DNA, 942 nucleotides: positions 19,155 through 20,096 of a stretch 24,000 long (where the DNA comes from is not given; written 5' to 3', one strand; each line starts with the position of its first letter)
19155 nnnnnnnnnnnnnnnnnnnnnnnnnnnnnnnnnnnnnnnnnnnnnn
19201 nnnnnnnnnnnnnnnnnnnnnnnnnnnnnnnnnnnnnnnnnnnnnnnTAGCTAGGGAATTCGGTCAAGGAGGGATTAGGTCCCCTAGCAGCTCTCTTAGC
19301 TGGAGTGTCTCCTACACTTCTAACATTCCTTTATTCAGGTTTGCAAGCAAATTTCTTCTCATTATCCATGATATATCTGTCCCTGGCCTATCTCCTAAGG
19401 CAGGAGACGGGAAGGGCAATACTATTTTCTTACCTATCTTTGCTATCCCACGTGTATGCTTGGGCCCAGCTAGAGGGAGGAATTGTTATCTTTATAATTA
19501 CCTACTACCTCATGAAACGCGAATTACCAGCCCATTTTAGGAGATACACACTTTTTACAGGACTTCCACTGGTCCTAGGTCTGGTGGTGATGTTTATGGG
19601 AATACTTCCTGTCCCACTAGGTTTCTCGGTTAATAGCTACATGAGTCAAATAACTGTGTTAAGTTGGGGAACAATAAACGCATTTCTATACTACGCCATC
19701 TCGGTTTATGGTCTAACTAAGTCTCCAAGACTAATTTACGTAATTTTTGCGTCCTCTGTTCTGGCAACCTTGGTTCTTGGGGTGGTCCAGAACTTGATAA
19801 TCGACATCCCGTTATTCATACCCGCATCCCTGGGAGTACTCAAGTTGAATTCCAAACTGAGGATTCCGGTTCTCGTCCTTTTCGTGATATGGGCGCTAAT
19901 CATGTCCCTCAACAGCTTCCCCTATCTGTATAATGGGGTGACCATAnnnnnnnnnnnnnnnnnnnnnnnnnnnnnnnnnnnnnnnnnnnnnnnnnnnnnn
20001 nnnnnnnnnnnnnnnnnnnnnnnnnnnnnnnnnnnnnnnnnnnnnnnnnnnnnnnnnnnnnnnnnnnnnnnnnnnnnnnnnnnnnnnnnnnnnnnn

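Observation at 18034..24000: Duplicated module (ParA/MinD-like ATPase + C-terminally anchored sequon-rich protein + polytopic membrane protein) wedged between arlB and an ArnR-like regulator: candidate undescribed system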

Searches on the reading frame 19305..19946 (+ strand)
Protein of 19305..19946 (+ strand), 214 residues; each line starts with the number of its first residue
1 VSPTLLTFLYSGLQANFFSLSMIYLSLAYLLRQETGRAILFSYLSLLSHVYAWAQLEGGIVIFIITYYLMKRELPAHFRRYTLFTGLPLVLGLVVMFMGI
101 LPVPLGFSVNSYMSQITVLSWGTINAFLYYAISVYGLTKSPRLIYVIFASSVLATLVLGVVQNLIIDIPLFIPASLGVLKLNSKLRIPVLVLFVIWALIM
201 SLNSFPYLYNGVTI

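Call 5: search_protein_families(library=pfam, max_evalue=0.1, proteins=[window:19305-19946:+])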
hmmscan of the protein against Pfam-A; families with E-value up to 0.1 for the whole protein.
window:19305-19946:+ (214 aa): 0 families

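Call 6: search_protein_families(library=ncbifam, max_evalue=0.1, proteins=[window:19305-19946:+])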
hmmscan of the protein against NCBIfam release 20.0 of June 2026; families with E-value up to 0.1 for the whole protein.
window:19305-19946:+ (214 aa): 1 family
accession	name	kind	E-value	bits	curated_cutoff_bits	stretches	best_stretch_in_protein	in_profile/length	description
NF041792.2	2_anti-phage_ZorA2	equivalog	0.0092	14.6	700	1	46-135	17-100/550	type II Zorya anti-phage system protein ZorA2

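Call 31: search_protein_families(library=pfam, max_evalue=0.01, proteins=[P0061, P0062, P0066, P0067, P0068, P0069, P0074, P0077, P0079, P0084])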
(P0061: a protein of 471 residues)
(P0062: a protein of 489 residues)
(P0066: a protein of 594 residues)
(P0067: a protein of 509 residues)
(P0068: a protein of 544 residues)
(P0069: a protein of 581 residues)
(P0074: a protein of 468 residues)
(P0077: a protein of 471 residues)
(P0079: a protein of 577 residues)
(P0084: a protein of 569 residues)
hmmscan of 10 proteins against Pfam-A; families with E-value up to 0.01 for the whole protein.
P0061 (471 aa): 0 families

P0062 (489 aa): 0 families

P0066 (594 aa): 0 families

P0067 (509 aa): 0 families

P0068 (544 aa): 0 families

P0069 (581 aa): 0 families

P0074 (468 aa): 0 families

P0077 (471 aa): 0 families

P0079 (577 aa): 0 families

P0084 (569 aa): 1 family
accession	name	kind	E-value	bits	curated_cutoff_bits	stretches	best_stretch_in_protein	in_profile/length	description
PF13231.12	PMT_2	-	0.00083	20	26.1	1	296-419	29-154/160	Dolichyl-phosphate-mannose-protein mannosyltransferase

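Call 57: search_protein_families(library=pfam, max_evalue=0.1, proteins=[L003:12091-12765:+, L016:12045-12707:+, L005:10788-11585:+, L005:11620-12426:-, L005:13120-13896:+, L014:15118-15843:+, L014:16107-16871:+, L014:18362-18970:+, L014:13707-13928:+, L001:11443-12000:+])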
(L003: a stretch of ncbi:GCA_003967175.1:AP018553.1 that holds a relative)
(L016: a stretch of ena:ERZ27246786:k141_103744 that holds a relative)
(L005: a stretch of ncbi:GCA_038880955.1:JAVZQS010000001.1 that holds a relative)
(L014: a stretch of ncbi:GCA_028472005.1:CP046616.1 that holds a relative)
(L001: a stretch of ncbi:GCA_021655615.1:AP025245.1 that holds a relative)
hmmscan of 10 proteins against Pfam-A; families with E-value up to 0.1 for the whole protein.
L003:12091-12765:+ (225 aa): 0 families

L016:12045-12707:+ (221 aa): 0 families

L005:10788-11585:+ (266 aa): 8 families
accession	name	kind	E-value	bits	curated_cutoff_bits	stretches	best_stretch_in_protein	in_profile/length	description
PF13614.12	AAA_31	-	1.4e-08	35.3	27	1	7-126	8-125/177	AAA domain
PF10609.15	ParA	-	2.5e-08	34.1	27.1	1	5-51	8-55/246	NUBPL iron-transfer P-loop NTPase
PF01656.29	CbiA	-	4.1e-07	30.4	25.4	1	6-177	4-66/125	CobQ/CobB/MinD/ParA nucleotide binding domain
PF02374.21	ArsA_ATPase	-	0.00074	19.3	24.3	1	2-38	2-38/305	Anion-transporting ATPase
PF09140.17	MipZ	-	0.0096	15.7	20.7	1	9-38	9-38/262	ATPase MipZ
PF06564.18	CBP_BcsQ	-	0.018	15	21.3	1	7-66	8-70/234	Cellulose biosynthesis protein BcsQ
PF00142.24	Fer4_NifH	-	0.019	14.9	25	1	5-37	4-36/271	4Fe-4S iron sulfur cluster binding proteins, NifH/frxC family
PF16575.11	CLP1_P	-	0.067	13.4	26.6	0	12-38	5-31/188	mRNA cleavage and polyadenylation factor CLP1 P-loop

L005:11620-12426:- (269 aa): 4 families
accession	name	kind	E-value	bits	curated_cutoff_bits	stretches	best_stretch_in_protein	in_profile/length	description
PF01656.29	CbiA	-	3.4e-12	46.8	25.4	1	8-205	2-109/125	CobQ/CobB/MinD/ParA nucleotide binding domain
PF10609.15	ParA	-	5.4e-07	29.7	27.1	1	8-59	7-60/246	NUBPL iron-transfer P-loop NTPase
PF13614.12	AAA_31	-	3.1e-06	27.7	27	1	8-52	5-50/177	AAA domain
PF02374.21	ArsA_ATPase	-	0.00035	20.3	24.3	1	6-54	2-51/305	Anion-transporting ATPase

L005:13120-13896:+ (259 aa): 7 families
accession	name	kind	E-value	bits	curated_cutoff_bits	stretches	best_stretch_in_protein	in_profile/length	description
PF13614.12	AAA_31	-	2.1e-11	44.5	27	1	4-135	5-137/177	AAA domain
PF01656.29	CbiA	-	3.8e-10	40.3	25.4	1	4-205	2-99/125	CobQ/CobB/MinD/ParA nucleotide binding domain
PF10609.15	ParA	-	3e-09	37.1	27.1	1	4-42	7-45/246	NUBPL iron-transfer P-loop NTPase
PF02374.21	ArsA_ATPase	-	0.00024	20.8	24.3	1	1-38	1-38/305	Anion-transporting ATPase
PF09140.17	MipZ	-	0.0028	17.4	20.7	1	8-40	8-40/262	ATPase MipZ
PF06564.18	CBP_BcsQ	-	0.0058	16.6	21.3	1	4-37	5-38/234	Cellulose biosynthesis protein BcsQ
PF00142.24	Fer4_NifH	-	0.011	15.7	25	1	9-41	8-40/271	4Fe-4S iron sulfur cluster binding proteins, NifH/frxC family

L014:15118-15843:+ (242 aa): 9 families
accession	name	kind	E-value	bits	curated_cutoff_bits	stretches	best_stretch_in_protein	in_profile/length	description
PF10609.15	ParA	-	3.8e-08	33.5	27.1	1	3-187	5-187/246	NUBPL iron-transfer P-loop NTPase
PF13614.12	AAA_31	-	2.2e-07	31.4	27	1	2-119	2-126/177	AAA domain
PF01656.29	CbiA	-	3.2e-07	30.8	25.4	1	4-189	1-99/125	CobQ/CobB/MinD/ParA nucleotide binding domain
PF02374.21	ArsA_ATPase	-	0.00015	21.5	24.3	1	6-39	5-38/305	Anion-transporting ATPase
PF06564.18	CBP_BcsQ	-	0.0059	16.6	21.3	1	1-38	1-38/234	Cellulose biosynthesis protein BcsQ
PF00448.28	SRP54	-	0.0098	16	22.7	0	4-44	4-43/196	SRP54-type protein, GTPase domain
PF09140.17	MipZ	-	0.014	15.1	20.7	1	9-118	8-107/262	ATPase MipZ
PF16575.11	CLP1_P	-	0.043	14.1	26.6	0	13-39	5-31/188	mRNA cleavage and polyadenylation factor CLP1 P-loop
PF00142.24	Fer4_NifH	-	0.047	13.6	25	0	8-39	7-37/271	4Fe-4S iron sulfur cluster binding proteins, NifH/frxC family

L014:16107-16871:+ (255 aa): 7 families
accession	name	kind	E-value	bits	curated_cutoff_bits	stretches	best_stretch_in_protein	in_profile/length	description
PF01656.29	CbiA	-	3.1e-09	37.3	25.4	1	5-210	2-107/125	CobQ/CobB/MinD/ParA nucleotide binding domain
PF10609.15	ParA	-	0.0004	20.3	27.1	1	4-79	6-81/246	NUBPL iron-transfer P-loop NTPase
PF13614.12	AAA_31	-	0.00055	20.4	27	1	4-63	4-69/177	AAA domain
PF02374.21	ArsA_ATPase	-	0.0078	15.9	24.3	1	4-35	3-34/305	Anion-transporting ATPase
PF09140.17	MipZ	-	0.034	13.9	20.7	1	8-110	7-107/262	ATPase MipZ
PF06414.18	Zeta_toxin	-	0.036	13.9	22.3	1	7-38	21-52/199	Zeta toxin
PF11192.13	DUF2977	-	0.048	14.2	21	0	108-127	26-45/61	Protein of unknown function (DUF2977)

L014:18362-18970:+ (203 aa): 11 families
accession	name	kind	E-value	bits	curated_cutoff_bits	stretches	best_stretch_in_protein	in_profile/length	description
PF10609.15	ParA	-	9.4e-10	38.8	27.1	1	3-55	3-56/246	NUBPL iron-transfer P-loop NTPase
PF01656.29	CbiA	-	4.2e-09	36.9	25.4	1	8-140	3-85/125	CobQ/CobB/MinD/ParA nucleotide binding domain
PF13614.12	AAA_31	-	4.5e-08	33.7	27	1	4-54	2-52/177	AAA domain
PF02374.21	ArsA_ATPase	-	1.2e-05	25.1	24.3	1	9-52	6-49/305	Anion-transporting ATPase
PF20720.3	nSTAND3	-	0.00098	19.3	27.2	1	10-64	23-75/155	Novel STAND NTPase 3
PF01583.26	APS_kinase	-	0.0028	18.1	21.1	1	13-52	11-51/152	Adenylylsulphate kinase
PF06564.18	CBP_BcsQ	-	0.0062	16.5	21.3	1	5-41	3-39/234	Cellulose biosynthesis protein BcsQ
PF05673.19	DUF815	-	0.012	15.3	23.8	1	13-72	62-117/249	Protein of unknown function (DUF815)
PF09140.17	MipZ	-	0.037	13.8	20.7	1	10-42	7-39/262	ATPase MipZ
PF07015.17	VirC1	-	0.044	13.6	24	0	4-92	2-97/231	VirC1 protein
PF13479.12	AAA_24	-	0.098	12.9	27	0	12-90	10-76/195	AAA domain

L014:13707-13928:+ (74 aa): 2 families
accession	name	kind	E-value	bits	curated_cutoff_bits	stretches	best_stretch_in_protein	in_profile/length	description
PF01402.27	RHH_1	-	7.3e-06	26.2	20.5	1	22-59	2-38/39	Ribbon-helix-helix protein, copG family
PF17723.7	RHH_8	-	0.062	13.8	25.4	1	22-59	6-43/119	Ribbon-Helix-Helix transcriptional regulator family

L001:11443-12000:+ (186 aa): 5 families
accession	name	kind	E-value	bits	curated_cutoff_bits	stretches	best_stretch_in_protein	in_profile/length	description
PF01656.29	CbiA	-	5.3e-06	26.8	25.4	1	3-166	1-105/125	CobQ/CobB/MinD/ParA nucleotide binding domain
PF13173.12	AAA_14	-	0.011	16.2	27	1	3-62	5-53/129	AAA domain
PF13614.12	AAA_31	-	0.011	16.1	27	1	3-136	4-127/177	AAA domain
PF09140.17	MipZ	-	0.028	14.2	20.7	1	3-35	3-38/262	ATPase MipZ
PF20720.3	nSTAND3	-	0.072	13.2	27.2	0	3-45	20-62/155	Novel STAND NTPase 3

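Call 105: search_protein_families(library=phrogs, max_evalue=0.001, proteins=[P0007])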
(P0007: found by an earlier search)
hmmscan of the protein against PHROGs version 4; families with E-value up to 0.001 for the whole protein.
P0007 (484 aa): 0 families

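Call 107: search_protein_families(library=padloc, max_evalue=0.01, proteins=[P0007])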
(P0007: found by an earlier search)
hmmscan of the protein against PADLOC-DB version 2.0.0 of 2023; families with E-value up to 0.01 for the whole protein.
P0007 (484 aa): 0 families
